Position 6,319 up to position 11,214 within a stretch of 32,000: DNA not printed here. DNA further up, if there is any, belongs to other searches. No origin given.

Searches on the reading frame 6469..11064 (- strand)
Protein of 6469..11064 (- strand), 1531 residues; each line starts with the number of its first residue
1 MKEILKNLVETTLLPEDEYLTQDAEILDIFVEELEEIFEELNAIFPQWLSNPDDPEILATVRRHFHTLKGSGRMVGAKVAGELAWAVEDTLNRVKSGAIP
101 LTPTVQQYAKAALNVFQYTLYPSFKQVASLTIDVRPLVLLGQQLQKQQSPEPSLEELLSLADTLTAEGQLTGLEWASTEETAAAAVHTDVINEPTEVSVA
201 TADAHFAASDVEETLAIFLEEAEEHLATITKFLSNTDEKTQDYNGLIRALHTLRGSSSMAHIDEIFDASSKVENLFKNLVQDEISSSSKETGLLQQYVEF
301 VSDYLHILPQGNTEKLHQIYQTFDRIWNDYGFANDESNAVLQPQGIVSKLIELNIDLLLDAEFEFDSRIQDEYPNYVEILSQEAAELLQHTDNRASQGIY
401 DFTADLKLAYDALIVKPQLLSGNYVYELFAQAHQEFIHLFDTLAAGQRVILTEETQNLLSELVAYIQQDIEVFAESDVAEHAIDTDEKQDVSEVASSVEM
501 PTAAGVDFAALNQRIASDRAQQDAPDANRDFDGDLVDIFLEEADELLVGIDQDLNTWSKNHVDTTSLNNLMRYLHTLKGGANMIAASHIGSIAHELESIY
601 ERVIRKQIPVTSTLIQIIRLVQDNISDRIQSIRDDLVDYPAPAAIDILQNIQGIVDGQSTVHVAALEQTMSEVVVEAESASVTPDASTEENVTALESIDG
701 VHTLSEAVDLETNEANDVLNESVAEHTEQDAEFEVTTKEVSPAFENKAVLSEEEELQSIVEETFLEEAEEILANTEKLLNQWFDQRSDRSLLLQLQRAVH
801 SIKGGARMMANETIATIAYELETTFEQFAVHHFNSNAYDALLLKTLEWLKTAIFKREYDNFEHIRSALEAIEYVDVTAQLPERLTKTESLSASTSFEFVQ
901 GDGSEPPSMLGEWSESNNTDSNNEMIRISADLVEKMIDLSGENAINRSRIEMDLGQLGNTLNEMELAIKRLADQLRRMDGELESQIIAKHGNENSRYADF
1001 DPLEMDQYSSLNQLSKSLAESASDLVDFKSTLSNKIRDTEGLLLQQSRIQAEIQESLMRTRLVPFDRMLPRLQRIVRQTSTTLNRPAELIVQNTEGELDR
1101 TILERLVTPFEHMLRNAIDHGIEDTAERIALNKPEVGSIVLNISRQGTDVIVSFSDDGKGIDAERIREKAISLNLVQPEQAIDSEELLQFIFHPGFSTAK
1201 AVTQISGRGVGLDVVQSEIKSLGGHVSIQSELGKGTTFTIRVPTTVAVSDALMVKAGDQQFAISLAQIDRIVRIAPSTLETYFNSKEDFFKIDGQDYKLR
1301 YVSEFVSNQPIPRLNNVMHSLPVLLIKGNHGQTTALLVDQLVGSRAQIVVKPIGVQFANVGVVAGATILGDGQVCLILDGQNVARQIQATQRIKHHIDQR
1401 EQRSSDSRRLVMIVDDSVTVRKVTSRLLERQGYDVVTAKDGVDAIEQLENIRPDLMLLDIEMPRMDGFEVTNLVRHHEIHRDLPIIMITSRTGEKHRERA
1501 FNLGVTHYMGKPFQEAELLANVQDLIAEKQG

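Call 48: search_protein_families(library=pfam, proteins=[window:6469-11064:-], max_evalue=0.001)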
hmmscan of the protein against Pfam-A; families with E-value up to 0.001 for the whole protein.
window:6469-11064:- (1531 aa): 5 families
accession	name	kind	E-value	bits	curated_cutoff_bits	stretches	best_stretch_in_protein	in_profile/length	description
PF01627.28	Hpt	-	2.1e-54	182.2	24.6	4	534-620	1-73/84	Hpt domain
PF00072.30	Response_reg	-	1.7e-29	102.7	30.2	1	1411-1522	1-110/111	Response regulator receiver domain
PF02518.31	HATPase_c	-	1.3e-17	64.6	26.4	1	1110-1244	6-109/111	Histidine kinase-, DNA gyrase B-, and HSP90-like ATPase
PF01584.24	CheW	-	9e-16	58.2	23.5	1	1251-1386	2-136/138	CheW-like domain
PF02895.20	H-kinase_dim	-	0.00053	20.8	23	0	924-986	2-65/68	Signal transducing histidine kinase, homodimeric domain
